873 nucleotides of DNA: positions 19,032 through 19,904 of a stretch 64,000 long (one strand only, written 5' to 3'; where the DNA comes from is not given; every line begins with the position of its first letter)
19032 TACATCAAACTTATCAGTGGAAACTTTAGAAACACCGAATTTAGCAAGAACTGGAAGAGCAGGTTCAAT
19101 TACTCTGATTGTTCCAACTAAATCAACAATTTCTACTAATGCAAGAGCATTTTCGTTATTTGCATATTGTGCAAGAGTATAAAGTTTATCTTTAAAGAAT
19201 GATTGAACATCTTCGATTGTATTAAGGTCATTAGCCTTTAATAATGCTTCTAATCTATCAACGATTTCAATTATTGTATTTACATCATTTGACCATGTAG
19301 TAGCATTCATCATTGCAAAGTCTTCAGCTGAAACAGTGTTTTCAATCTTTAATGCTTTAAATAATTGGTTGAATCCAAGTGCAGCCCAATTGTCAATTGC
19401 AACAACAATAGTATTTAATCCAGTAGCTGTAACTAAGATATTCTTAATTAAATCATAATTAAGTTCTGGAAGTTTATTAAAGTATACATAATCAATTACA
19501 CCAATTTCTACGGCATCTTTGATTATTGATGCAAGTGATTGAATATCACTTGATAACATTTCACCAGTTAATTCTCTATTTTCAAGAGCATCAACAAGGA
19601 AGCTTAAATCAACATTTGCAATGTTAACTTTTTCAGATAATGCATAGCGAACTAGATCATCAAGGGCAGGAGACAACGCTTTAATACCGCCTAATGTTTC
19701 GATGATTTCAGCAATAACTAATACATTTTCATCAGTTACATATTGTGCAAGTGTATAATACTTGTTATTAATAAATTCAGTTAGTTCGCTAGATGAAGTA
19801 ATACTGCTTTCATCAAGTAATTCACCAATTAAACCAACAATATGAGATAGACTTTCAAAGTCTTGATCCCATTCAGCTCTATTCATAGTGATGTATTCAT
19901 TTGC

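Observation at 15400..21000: In-frame tandem repeat array with patchy near-identity blocks, suggesting ongoing gene conversion or unequal crossing-over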

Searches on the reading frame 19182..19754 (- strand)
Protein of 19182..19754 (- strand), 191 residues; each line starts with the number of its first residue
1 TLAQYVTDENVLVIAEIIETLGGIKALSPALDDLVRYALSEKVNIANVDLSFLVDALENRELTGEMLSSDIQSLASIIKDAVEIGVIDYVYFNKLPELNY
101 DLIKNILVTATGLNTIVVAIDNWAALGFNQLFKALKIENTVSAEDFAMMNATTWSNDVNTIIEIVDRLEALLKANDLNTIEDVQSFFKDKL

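Call 56: predict_structure(alignment_id=A3)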
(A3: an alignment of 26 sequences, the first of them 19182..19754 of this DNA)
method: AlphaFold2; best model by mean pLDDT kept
length: 191 residues; sequences in the alignment: 26
mean_pLDDT: 92.3   pTM: 0.85
mean pLDDT of the five models: 92.3, 92.0, 90.5, 89.5, 88.6
residues with pLDDT >= 90: 152; 70-90: 33; 50-70: 6; < 50: 0
segments of 3 or more residues with pLDDT < 50: none
pLDDT, mean of each block of 10 residues (from residue 1): 83 95 93 90 76 93 96 97 92 88 97 96 95 94 96 95 96 93 90 63
secondary structure, 60 per line:
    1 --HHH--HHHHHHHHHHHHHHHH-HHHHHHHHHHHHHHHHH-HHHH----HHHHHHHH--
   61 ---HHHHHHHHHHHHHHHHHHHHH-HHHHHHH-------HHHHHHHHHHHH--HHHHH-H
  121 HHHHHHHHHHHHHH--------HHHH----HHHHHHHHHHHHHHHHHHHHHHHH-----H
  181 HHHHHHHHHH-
elements in order: H8-23 H25-41 H43-46 H51-58 H64-84 H86-92 H100-111 H114-118 H120-134 H143-146 H151-174 H180-190

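Call 57: search_protein_representatives(alignment_id=A3)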
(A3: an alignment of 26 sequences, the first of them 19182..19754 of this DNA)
Query: 26 sequences, 187 profile positions. Proteins with E-value up to 0.001 (for the whole library): 172; up to 1e-10: 94; up to 1e-30: 44. The best 150 are listed.
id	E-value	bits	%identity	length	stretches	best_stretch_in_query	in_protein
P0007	0.0e+00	2313.5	-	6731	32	4-180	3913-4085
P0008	0.0e+00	2175.8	-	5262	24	1-186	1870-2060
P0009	0.0e+00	2001.2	-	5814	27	2-186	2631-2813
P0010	0.0e+00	1919.9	-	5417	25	2-185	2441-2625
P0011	0.0e+00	1907.4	-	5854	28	2-186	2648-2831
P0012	0.0e+00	1791.1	-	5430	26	3-186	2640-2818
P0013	0.0e+00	1438.6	-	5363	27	6-186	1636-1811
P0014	0.0e+00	1400.9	-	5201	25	5-186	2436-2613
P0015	0.0e+00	1264.8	-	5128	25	1-186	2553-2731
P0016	0.0e+00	1164.2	-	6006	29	3-187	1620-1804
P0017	0.0e+00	1147.4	-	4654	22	4-185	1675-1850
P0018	0.0e+00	1127.7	-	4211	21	1-186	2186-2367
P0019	0.0e+00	1073.6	-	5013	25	5-186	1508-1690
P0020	0.0e+00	1064.0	-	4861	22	9-187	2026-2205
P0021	0.0e+00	1044.5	-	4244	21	1-186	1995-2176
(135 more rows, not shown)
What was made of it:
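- Family dynamics: 172 clusters in 1.84 billion representatives (call 57).
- Tried and rejected: The exhaustive representative search later found 172 clusters (call 57).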

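Call 61: fold_search(model_id=the predicted structure, library=pdb)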
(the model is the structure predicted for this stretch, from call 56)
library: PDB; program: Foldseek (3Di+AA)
matches with E <= 10: 110; with E <= 0.001: 0
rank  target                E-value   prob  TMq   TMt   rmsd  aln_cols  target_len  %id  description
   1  3m3w_B                1.2e+00  0.08  0.20  0.14  33.4       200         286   10  Crystal structure of mouse PACSIN3 BAR domain mutant (released 2011-03-16)
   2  6z8n                  1.5e+00  0.10  0.22  0.11  13.7       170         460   14  Crystal structure of the neurotensin receptor 1 in complex with the small-molecule full agonist SRI-9829 (released 2021-02-10)
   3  4akv_B                1.5e+00  0.04  0.14  0.09  27.8       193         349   12  Crystal structure of human sorting nexin 33 (SNX33) (released 2012-08-01)
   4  1i4t_A                1.8e+00  0.07  0.18  0.19  26.1       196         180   12  CRYSTAL STRUCTURE ANALYSIS OF RAC1-GMPPNP IN COMPLEX WITH ARFAPTIN (released 2001-05-16)
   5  6tz5_AA               1.9e+00  0.04  0.15  0.17  37.9       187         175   13  CryoEM reconstruction of membrane-bound ESCRT-III filament composed of CHMP1B+IST1 (left-handed) (released 2020-04-08)
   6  4xee_A                2.0e+00  0.09  0.23  0.11  12.7       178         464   13  Structure of active-like neurotensin receptor (released 2015-07-29)
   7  5jr9_D                2.0e+00  0.06  0.20  0.20  16.1       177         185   12  Crystal structure of apo-NeC3PO (released 2016-09-28)
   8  9izd_A                2.2e+00  0.08  0.21  0.16  11.9       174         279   10  Cryo-EM structure of human HCAR1-Gi complex with CHBA (released 2025-04-02)
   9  5jr9_B                2.2e+00  0.06  0.20  0.20  15.6       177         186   12  Crystal structure of apo-NeC3PO (released 2016-09-28)
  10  3qni_A                2.3e+00  0.02  0.13  0.10  31.7       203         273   11  Crystal structure of human PACSIN 1 F-BAR domain (released 2011-08-10)
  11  5jr9_C                2.4e+00  0.06  0.20  0.20  16.1       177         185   12  Crystal structure of apo-NeC3PO (released 2016-09-28)
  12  7dhi_R                2.4e+00  0.05  0.19  0.14  14.4       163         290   13  Cryo-EM structure of the partial agonist salbutamol-bound beta2 adrenergic receptor-Gs protein complex. (released 2020-12-16)
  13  9hfc                  2.5e+00  0.04  0.18  0.17  17.4       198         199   14  Crystal structure of human TRF1 TRFH domain in complex with compound 8 (released 2025-11-26)
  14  8itl_R                2.7e+00  0.03  0.15  0.14  18.8       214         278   14  Cryo-EM structure of GIPR splice variant 1 (SV1) in complex with Gs protein (released 2023-10-18)
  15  5jr9_A                3.0e+00  0.05  0.21  0.21  14.6       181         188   12  Crystal structure of apo-NeC3PO (released 2016-09-28)
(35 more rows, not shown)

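Call 77: search_solved_structures(query=A3, max_evalue=1)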
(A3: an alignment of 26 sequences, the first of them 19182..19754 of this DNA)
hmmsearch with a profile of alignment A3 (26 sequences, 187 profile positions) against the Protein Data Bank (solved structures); distinct sequences matched with E-value up to 1: 23.
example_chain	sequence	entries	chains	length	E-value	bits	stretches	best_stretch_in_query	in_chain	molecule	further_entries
1zvz_A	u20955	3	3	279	0.0006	23.1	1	22-78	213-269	Vinculin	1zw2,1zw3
1u6h_A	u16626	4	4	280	0.00061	23.1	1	22-78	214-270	Vinculin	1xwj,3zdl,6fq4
3s90_A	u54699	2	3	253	0.0012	22.1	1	22-78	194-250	Vinculin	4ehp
3tj5_A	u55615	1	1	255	0.0012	22.1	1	22-78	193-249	Vinculin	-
9sr0_A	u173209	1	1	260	0.0012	22.1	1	22-78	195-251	Vinculin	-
5y04_A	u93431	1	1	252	0.0013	22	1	22-77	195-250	Vinculin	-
3rf3_A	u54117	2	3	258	0.0017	21.6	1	22-78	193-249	Vinculin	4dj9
3tj6_A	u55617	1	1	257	0.0018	21.5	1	22-78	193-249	Vinculin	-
1rkc_A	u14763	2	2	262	0.0018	21.5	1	22-78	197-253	Vinculin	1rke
1ydi_A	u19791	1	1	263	0.0019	21.5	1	22-78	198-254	vinculin isoform VCL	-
1syq_A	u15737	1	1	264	0.0019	21.5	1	22-78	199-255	vinculin isoform VCL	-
2gww_A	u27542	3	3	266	0.0019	21.4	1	22-78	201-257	vinculin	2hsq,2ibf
1t01_A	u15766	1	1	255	0.0022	21.2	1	22-78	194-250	unnamed protein product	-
4e17_A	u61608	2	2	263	0.0023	21.2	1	22-78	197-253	Vinculin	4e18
2gdc_A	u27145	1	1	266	0.0023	21.2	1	22-78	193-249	Vinculin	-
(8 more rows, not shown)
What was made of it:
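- Closest known: Vinculin-type helical bundle repeats. Same: The unit profile hits the vinculin head (residues 193-249) at E=6e-4 in the PDB sequence search (call 77).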
